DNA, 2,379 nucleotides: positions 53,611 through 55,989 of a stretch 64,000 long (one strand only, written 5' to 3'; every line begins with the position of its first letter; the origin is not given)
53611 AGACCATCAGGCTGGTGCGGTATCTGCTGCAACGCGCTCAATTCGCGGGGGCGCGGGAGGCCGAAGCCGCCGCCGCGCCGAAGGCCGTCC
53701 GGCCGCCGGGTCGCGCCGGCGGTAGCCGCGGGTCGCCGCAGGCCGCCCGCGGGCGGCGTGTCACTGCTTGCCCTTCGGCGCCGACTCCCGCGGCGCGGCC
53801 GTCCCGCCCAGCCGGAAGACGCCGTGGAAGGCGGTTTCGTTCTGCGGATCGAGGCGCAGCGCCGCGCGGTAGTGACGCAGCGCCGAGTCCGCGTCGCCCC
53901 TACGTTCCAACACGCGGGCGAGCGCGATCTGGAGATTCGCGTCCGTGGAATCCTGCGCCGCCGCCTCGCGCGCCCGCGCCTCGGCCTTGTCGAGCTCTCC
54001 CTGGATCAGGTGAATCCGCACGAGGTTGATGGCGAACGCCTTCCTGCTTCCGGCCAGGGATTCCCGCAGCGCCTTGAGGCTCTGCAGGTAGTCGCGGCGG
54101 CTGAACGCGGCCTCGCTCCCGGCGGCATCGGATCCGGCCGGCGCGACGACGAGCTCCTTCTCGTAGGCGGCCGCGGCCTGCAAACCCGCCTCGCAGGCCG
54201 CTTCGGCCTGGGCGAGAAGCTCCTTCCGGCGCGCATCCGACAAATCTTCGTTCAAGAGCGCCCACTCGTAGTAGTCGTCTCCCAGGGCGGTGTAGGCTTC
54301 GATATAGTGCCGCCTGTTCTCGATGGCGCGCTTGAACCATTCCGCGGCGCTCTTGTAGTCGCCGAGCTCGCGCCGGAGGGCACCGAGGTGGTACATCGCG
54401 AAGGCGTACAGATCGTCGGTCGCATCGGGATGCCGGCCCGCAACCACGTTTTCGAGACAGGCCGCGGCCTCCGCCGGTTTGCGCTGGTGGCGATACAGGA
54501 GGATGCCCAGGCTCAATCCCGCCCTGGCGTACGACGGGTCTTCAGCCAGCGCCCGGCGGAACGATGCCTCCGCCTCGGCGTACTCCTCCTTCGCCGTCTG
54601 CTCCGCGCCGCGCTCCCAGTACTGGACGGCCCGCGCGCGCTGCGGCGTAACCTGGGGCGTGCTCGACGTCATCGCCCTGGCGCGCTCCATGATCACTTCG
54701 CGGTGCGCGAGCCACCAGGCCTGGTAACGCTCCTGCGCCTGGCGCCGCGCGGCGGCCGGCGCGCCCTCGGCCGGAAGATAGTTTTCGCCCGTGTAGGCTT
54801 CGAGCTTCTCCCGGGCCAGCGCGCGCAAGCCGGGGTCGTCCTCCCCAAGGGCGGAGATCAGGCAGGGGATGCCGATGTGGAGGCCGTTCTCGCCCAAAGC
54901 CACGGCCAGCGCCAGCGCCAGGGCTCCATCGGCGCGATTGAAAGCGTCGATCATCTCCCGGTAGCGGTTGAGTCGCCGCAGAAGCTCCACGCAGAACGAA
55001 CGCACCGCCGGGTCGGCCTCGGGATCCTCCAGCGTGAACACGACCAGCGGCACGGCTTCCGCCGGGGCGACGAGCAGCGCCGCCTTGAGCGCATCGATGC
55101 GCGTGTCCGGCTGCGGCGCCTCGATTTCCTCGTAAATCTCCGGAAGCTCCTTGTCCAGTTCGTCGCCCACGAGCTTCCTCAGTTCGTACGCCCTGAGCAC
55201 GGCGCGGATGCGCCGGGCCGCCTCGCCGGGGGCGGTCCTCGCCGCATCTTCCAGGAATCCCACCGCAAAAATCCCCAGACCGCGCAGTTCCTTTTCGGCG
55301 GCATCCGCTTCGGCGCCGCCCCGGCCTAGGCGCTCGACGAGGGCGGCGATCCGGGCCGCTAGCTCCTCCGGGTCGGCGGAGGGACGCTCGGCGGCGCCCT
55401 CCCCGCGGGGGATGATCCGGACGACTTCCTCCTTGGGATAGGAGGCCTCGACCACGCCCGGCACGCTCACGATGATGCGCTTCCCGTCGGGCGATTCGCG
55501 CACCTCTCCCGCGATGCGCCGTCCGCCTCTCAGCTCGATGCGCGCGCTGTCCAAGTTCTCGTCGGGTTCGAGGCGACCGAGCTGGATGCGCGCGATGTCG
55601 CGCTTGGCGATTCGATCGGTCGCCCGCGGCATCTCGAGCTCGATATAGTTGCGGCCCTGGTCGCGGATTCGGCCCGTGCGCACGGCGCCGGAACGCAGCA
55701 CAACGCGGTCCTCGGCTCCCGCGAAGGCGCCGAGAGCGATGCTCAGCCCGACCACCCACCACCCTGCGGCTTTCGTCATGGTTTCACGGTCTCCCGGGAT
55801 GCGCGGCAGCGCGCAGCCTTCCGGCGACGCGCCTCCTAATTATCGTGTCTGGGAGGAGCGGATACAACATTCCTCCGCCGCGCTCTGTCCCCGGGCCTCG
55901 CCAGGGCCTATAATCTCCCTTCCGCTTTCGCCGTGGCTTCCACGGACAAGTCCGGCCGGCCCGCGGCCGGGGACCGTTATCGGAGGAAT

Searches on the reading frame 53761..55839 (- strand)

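Call 89: search_protein_families(library=pfam, proteins=[window:53761-55839:-], max_evalue=0.00001)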
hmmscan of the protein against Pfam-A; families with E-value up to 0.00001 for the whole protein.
window:53761-55839:- (692 aa): 9 families
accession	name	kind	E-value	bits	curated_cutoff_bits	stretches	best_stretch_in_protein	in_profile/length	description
PF00515.34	TPR_1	-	2.2e-13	49.8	27.8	0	479-510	1-32/34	Tetratricopeptide repeat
PF13414.12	TPR_11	-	1e-12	47.9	26.8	0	488-524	3-39/42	TPR repeat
PF07719.23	TPR_2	-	6.7e-10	38.8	27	0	636-667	3-34/34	Tetratricopeptide repeat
PF13432.12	TPR_16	-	3.2e-09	37.5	32.7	0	606-667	3-64/65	Tetratricopeptide repeat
PF13424.12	TPR_12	-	1.1e-08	35.6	30.1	1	448-510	12-76/77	Tetratricopeptide repeat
PF13181.12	TPR_8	-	4.4e-08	33.1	25.7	0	481-509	3-31/34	Tetratricopeptide repeat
PF13176.12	TPR_7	-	6.5e-08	32.5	27.9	0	639-667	4-34/36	Tetratricopeptide repeat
PF13428.12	TPR_14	-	2.9e-06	27.9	23.5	1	635-671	2-38/44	Tetratricopeptide repeat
PF14559.12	TPR_19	-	5e-06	27.2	25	0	416-467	3-53/68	Tetratricopeptide repeat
